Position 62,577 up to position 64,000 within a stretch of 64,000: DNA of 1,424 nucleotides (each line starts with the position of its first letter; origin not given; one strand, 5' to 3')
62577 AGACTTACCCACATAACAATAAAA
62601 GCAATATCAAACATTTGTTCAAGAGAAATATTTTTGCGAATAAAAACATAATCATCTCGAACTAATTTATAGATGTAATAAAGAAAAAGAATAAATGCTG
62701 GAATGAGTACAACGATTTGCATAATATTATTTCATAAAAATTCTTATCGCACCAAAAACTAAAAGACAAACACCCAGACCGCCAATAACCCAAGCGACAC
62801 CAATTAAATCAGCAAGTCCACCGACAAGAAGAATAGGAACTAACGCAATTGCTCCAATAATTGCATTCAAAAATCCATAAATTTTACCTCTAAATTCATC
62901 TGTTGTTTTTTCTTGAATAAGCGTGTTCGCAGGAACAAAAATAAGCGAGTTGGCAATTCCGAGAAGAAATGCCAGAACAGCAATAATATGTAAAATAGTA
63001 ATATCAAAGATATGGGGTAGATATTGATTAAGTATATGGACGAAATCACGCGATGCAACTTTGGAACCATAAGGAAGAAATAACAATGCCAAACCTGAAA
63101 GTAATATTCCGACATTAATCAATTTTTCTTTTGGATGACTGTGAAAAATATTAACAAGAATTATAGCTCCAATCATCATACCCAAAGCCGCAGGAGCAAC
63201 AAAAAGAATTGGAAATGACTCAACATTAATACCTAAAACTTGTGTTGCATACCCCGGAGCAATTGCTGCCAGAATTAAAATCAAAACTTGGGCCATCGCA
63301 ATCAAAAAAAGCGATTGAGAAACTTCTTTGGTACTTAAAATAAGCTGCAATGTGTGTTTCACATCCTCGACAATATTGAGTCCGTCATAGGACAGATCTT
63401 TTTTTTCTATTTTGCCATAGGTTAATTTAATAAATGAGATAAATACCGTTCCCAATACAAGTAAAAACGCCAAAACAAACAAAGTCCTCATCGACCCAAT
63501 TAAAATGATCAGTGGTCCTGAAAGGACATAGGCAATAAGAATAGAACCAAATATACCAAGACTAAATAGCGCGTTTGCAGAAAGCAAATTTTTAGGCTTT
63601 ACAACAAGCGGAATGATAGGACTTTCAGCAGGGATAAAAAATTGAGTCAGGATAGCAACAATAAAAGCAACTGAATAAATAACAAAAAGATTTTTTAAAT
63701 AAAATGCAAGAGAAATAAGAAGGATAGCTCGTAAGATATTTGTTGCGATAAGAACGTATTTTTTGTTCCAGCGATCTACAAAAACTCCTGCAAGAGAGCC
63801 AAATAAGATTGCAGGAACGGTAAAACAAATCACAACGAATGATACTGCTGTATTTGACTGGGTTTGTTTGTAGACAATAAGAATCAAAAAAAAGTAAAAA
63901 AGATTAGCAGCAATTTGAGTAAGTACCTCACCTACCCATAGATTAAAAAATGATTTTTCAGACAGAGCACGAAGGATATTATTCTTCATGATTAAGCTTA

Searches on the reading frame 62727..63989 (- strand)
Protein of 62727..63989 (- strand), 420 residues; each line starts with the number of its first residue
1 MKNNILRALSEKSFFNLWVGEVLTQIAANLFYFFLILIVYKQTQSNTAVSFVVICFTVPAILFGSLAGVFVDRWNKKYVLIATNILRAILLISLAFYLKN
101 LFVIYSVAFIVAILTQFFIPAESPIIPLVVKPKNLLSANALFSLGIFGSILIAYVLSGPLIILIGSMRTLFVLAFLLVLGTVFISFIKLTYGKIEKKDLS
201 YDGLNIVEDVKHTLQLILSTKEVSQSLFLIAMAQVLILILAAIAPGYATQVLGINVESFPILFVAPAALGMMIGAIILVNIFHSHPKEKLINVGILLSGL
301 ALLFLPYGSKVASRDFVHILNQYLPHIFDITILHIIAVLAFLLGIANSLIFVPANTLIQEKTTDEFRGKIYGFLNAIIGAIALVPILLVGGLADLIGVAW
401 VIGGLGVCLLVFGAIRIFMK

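Call 86: find_encoding_contigs(protein=window:62727-63989:-, flank=10000, max_places=2)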
Protein window:62727-63989:- (420 aa): 12 contigs read that carry it; 2 places shown.
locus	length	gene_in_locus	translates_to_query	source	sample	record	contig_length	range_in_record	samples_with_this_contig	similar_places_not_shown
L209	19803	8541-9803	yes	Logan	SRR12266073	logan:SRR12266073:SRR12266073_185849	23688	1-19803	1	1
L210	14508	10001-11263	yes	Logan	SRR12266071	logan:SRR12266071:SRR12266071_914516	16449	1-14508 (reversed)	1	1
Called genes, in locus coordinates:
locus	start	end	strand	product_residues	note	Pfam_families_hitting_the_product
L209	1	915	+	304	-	?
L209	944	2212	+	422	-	PF08245:Mur_ligase_M (weak), PF02875:Mur_ligase_C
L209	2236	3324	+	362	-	PF01820:Dala_Dala_lig_N, PF02222:ATP-grasp, PF02655:ATP-grasp_3 (weak), PF02786:CPSase_L_D2 (weak), PF07478:Dala_Dala_lig_C, PF13535:ATP-grasp_4 (weak)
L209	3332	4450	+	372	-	PF01168:Ala_racemase_N, PF00842:Ala_racemase_C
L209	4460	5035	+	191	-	PF02545:Maf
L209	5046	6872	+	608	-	PF00989:PAS, PF08448:PAS_4, PF13188:PAS_8 (weak), PF13426:PAS_9 (weak), PF00512:HisKA, PF02518:HATPase_c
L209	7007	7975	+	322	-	PF01784:DUF34_NIF3 (faint)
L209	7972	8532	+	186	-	PF08207:EFP_N, PF01132:EFP, PF09285:Elong-fact-P_C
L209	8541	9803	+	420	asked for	PF05977:MFS_3 (weak), PF07690:MFS_1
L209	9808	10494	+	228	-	PF01790:LGT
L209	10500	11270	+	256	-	PF00849:PseudoU_synth_2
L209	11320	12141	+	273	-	PF13399:LytR_C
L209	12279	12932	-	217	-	PF00515:TPR_1 (faint), PF07719:TPR_2 (faint), PF13431:TPR_17 (faint), PF14559:TPR_19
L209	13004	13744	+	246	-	PF20772:TACO1_YebC_N, PF01709:Transcrip_reg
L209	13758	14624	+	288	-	PF18900:DUF5656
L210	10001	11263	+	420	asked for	PF05977:MFS_3 (weak), PF07690:MFS_1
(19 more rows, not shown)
